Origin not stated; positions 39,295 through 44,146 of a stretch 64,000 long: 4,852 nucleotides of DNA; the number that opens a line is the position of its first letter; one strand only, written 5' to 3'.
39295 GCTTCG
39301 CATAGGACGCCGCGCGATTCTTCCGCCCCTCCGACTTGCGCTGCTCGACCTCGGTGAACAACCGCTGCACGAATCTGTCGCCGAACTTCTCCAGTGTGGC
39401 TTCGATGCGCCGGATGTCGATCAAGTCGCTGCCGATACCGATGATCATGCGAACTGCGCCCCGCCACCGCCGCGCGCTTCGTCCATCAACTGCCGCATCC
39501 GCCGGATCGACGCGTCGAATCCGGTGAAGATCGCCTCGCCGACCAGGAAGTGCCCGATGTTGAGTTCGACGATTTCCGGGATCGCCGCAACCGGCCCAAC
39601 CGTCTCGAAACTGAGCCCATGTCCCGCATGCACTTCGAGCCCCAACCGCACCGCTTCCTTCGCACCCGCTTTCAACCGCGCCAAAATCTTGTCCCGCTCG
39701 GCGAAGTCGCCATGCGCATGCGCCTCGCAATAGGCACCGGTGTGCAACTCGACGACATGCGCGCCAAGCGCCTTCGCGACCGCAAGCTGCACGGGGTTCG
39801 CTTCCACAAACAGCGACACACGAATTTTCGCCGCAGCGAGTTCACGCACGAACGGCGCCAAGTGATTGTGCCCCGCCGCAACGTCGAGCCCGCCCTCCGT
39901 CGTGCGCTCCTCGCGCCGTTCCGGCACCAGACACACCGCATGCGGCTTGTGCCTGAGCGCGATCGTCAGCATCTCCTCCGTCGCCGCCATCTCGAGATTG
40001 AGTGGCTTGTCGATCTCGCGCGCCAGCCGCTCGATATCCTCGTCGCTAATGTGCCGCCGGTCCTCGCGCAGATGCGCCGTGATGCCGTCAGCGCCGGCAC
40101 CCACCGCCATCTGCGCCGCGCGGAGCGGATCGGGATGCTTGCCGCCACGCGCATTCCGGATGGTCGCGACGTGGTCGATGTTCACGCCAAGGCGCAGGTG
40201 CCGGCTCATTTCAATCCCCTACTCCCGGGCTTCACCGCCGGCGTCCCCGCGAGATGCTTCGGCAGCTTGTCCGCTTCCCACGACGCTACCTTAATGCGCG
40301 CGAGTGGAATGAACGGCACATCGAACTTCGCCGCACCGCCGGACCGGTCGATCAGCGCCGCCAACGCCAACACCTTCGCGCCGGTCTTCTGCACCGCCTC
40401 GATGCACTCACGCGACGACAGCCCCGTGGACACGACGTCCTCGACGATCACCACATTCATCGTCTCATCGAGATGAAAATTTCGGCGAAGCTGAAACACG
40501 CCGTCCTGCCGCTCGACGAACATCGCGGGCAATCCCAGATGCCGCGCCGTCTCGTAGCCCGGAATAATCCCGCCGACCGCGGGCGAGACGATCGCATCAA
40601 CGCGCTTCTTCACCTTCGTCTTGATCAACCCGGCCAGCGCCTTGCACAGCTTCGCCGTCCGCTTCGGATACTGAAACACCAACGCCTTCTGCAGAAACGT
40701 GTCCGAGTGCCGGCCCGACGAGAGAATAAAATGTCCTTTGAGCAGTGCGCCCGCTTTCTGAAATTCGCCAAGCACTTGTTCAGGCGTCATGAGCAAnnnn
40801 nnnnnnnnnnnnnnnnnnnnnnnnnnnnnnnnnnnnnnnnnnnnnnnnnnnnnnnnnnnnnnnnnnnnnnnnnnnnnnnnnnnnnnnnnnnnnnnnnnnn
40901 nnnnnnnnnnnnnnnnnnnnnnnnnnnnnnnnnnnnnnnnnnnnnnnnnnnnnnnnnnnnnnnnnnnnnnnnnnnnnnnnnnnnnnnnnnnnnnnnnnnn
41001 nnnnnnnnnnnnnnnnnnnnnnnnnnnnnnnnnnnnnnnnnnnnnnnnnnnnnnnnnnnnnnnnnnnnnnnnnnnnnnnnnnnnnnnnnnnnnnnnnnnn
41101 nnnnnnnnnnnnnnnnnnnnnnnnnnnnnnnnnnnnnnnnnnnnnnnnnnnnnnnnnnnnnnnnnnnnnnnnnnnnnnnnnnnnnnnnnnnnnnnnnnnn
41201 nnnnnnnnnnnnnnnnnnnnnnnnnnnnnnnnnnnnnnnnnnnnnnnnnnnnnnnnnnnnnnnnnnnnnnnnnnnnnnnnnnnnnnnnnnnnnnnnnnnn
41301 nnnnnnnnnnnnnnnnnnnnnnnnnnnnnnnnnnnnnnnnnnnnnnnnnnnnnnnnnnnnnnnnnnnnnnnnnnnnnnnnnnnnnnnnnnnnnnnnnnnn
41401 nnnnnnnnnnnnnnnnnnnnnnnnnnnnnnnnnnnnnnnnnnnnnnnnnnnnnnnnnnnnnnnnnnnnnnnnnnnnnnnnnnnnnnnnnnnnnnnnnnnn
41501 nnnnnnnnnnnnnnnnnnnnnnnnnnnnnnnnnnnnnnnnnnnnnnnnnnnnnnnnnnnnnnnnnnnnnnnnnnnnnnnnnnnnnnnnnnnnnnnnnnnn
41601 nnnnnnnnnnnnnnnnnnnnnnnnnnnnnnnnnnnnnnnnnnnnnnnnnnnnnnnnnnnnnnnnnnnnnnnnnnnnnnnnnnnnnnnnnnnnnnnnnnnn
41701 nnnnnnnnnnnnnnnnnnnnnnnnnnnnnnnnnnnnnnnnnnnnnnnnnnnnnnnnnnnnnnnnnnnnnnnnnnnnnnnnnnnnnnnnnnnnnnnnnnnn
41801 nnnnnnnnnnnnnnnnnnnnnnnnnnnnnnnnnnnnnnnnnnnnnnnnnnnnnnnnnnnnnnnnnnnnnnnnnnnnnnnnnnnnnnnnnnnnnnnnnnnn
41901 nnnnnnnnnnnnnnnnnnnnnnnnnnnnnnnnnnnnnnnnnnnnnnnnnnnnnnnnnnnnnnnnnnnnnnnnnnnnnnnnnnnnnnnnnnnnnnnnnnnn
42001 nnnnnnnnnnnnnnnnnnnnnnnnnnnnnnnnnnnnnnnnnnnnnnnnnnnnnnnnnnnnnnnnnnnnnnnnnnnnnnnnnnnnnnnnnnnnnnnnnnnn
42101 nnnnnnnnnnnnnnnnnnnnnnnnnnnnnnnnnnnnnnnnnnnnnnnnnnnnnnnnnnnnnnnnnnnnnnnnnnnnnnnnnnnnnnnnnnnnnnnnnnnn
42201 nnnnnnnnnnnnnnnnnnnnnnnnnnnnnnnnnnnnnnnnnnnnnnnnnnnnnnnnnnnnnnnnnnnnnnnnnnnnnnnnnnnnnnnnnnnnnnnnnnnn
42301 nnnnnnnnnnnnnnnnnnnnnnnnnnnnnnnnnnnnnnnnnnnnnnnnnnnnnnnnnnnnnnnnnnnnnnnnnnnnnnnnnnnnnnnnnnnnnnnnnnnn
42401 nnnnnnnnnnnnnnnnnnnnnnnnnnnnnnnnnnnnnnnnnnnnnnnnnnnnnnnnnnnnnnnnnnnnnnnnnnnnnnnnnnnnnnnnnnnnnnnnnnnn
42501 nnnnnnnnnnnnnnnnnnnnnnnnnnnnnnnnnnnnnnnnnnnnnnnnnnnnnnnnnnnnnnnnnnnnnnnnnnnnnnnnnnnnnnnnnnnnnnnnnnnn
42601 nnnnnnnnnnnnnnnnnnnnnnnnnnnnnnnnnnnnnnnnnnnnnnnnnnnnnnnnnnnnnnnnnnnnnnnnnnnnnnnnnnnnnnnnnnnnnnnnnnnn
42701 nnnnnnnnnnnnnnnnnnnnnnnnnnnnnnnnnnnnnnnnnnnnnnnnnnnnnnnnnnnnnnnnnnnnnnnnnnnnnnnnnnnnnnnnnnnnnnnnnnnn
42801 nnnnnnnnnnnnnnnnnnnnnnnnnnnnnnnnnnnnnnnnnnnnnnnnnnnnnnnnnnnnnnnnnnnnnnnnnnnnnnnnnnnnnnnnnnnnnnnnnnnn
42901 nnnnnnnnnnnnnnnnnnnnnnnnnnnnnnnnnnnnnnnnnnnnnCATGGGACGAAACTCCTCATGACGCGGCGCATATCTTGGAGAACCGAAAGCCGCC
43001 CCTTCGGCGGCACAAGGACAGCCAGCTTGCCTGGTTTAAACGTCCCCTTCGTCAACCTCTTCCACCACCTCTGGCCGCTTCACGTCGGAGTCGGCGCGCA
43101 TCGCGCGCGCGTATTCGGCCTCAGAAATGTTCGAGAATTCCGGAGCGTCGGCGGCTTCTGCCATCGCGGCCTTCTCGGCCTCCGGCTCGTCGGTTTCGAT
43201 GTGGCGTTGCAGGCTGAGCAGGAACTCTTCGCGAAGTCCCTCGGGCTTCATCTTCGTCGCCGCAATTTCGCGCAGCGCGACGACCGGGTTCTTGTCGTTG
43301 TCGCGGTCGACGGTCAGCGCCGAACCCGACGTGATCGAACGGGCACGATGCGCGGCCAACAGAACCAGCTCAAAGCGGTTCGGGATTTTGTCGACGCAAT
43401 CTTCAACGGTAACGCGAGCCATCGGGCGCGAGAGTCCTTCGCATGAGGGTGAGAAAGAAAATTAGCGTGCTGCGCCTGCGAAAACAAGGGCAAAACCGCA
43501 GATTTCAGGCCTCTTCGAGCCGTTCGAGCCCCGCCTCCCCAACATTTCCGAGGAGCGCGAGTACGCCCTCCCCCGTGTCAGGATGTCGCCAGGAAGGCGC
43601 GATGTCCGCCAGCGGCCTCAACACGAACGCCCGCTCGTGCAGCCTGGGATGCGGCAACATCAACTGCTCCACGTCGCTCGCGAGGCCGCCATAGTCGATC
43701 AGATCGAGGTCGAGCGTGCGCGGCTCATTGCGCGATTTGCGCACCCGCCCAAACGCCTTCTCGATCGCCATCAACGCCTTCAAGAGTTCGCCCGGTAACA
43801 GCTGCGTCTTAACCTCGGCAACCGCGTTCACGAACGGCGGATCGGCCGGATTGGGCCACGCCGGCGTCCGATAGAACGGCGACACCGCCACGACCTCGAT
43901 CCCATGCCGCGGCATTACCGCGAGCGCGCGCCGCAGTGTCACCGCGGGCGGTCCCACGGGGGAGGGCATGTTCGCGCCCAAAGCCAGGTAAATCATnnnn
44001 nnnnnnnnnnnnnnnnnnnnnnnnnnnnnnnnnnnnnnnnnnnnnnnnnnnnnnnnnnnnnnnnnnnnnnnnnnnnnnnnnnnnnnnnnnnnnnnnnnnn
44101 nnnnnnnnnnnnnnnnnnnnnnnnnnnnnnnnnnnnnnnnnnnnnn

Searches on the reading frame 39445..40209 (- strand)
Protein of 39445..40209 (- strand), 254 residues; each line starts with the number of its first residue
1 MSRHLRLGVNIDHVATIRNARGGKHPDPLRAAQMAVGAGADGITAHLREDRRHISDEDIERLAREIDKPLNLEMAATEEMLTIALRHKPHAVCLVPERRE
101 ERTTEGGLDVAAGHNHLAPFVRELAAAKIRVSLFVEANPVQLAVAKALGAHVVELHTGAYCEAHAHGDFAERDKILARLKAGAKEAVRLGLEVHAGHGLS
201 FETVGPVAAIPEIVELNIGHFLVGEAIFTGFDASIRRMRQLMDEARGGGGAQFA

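Call 33: search_protein_families(library=pfam, proteins=[window:39445-40209:-], max_evalue=0.001)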
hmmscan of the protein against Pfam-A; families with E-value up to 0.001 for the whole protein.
window:39445-40209:- (254 aa): 2 families
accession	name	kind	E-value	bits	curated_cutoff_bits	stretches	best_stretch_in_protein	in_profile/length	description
PF03740.19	PdxJ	-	9.4e-97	323.2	24.5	1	6-242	1-234/234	Pyridoxal phosphate biosynthesis protein PdxJ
PF01261.30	AP_endonuc_2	-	8.8e-05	22.8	31.1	0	122-201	53-134/249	Xylose isomerase-like TIM barrel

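Call 98: find_encoding_contigs(protein=window:39445-40209:-, flank=1000, max_places=4)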
Protein window:39445-40209:- (254 aa): 6 contigs read that carry it; 4 places shown.
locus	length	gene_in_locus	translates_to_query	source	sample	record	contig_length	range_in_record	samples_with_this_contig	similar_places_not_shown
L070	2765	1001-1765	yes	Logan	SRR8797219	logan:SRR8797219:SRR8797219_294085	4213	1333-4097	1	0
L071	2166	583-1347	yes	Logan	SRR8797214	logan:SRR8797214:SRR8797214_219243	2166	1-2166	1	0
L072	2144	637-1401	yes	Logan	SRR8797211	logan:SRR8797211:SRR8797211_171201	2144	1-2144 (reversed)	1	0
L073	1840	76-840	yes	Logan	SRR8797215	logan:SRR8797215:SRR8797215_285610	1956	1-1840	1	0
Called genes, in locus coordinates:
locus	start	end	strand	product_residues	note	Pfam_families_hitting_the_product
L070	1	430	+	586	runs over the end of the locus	?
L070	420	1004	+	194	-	PF00156:Pribosyltran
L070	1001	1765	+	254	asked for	PF03740:PdxJ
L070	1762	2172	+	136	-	PF01648:ACPS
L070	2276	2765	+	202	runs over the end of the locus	?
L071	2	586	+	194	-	PF00156:Pribosyltran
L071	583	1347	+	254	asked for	PF03740:PdxJ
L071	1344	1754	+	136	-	PF01648:ACPS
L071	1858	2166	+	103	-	?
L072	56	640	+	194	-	PF00156:Pribosyltran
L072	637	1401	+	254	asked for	PF03740:PdxJ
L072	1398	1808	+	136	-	PF01648:ACPS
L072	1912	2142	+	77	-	?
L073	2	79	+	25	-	?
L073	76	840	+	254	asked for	PF03740:PdxJ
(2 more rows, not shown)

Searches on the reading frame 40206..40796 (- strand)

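Call 33: search_protein_families(library=pfam, proteins=[window:40206-40796:-], max_evalue=0.001)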
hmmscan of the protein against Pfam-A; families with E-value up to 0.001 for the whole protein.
window:40206-40796:- (196 aa): 1 family
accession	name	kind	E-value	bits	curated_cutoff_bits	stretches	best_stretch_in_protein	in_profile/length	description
PF00156.33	Pribosyltran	-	1.4e-11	44.4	26.3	1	49-156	14-131/158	Phosphoribosyl transferase domain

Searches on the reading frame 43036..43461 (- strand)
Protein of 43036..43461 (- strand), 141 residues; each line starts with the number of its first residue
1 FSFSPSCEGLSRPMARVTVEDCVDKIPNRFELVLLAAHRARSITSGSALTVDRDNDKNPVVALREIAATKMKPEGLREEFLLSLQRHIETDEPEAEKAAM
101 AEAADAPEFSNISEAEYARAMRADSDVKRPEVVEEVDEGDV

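Call 33: search_protein_families(library=pfam, proteins=[window:43036-43461:-], max_evalue=0.001)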
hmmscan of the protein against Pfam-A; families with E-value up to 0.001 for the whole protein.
window:43036-43461:- (141 aa): 1 family
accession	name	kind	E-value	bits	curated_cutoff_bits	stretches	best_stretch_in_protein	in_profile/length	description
PF01192.27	RNA_pol_Rpb6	-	7.7e-17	61.5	26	1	21-71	1-51/53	RNA polymerase Rpb6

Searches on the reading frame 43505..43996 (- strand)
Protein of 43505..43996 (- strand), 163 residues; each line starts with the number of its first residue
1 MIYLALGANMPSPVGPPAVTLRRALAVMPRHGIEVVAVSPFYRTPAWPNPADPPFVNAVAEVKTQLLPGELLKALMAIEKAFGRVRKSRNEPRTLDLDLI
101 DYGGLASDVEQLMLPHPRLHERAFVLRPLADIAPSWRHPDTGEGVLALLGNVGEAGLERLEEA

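Call 33: search_protein_families(library=pfam, proteins=[window:43505-43996:-], max_evalue=0.001)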
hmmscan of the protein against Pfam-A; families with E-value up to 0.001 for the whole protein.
window:43505-43996:- (163 aa): 1 family
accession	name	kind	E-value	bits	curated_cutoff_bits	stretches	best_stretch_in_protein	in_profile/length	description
PF01288.25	HPPK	-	5.6e-35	120.7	25.7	1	3-134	1-116/116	7,8-dihydro-6-hydroxymethylpterin-pyrophosphokinase (HPPK)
